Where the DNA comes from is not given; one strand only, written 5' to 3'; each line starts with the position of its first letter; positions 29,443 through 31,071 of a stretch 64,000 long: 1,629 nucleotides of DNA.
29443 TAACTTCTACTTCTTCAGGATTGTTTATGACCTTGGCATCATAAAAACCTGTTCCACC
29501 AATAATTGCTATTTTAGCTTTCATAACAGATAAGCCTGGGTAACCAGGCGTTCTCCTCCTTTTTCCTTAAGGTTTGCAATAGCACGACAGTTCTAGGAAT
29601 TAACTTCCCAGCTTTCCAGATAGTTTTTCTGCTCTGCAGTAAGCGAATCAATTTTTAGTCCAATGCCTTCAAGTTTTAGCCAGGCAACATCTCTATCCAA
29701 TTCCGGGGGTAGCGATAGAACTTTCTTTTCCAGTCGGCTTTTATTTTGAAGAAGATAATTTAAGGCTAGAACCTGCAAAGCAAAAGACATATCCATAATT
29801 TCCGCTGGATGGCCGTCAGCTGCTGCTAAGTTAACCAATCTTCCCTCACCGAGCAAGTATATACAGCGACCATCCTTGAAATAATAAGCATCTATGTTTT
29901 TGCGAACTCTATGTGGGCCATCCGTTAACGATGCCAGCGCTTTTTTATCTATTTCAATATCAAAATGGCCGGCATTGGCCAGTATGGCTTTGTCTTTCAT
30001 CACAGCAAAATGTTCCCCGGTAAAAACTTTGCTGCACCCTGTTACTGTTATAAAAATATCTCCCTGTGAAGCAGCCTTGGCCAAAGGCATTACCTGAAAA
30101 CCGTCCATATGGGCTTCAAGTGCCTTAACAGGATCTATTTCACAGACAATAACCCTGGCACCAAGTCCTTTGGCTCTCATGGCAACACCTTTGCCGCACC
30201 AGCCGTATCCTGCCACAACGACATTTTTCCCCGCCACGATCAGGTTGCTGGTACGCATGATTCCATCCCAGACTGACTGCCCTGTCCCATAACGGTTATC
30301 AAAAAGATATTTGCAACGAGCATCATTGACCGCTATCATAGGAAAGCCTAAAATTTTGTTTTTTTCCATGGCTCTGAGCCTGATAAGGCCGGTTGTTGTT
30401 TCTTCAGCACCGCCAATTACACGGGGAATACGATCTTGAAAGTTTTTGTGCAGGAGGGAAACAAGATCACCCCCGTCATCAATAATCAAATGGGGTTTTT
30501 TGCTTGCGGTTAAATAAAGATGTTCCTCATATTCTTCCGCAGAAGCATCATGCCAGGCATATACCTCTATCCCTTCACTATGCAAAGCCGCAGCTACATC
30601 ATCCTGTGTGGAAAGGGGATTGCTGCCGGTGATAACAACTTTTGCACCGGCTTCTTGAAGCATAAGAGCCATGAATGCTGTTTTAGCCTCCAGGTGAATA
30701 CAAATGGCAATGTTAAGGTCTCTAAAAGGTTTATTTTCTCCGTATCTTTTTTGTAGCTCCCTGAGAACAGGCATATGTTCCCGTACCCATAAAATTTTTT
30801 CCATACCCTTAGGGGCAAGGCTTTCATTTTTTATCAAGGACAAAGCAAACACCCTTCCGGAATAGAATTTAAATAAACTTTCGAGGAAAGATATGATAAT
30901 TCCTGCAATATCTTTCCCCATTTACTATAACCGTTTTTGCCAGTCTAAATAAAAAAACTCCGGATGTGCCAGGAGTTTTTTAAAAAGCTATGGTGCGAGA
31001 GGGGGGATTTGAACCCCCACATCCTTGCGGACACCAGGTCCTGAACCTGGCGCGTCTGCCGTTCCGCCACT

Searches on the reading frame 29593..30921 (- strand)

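Call 33: search_protein_families(library=ncbifam, proteins=[window:29593-30921:-], max_evalue=1e-10)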
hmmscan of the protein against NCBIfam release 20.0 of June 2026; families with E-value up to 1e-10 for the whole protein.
window:29593-30921:- (442 aa): 5 families
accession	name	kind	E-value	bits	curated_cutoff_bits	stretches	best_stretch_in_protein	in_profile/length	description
NF004005.0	PRK05476.2-3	equivalog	1.7e-200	666.2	275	1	28-439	5-416/418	adenosylhomocysteinase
TIGR00936.1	ahcY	equivalog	3.3e-177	589.5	497.6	1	30-439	3-413/416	adenosylhomocysteinase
NF004010.0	PRK05476.3-3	equivalog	5.1e-86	289.3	512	1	34-432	13-420/432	adenosylhomocysteinase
NF004009.0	PRK05476.3-2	equivalog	7.2e-73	246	485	1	38-423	77-460/487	adenosylhomocysteinase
NF004008.0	PRK05476.3-1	equivalog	6.8e-22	78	440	1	70-392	15-301/326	adenosylhomocysteinase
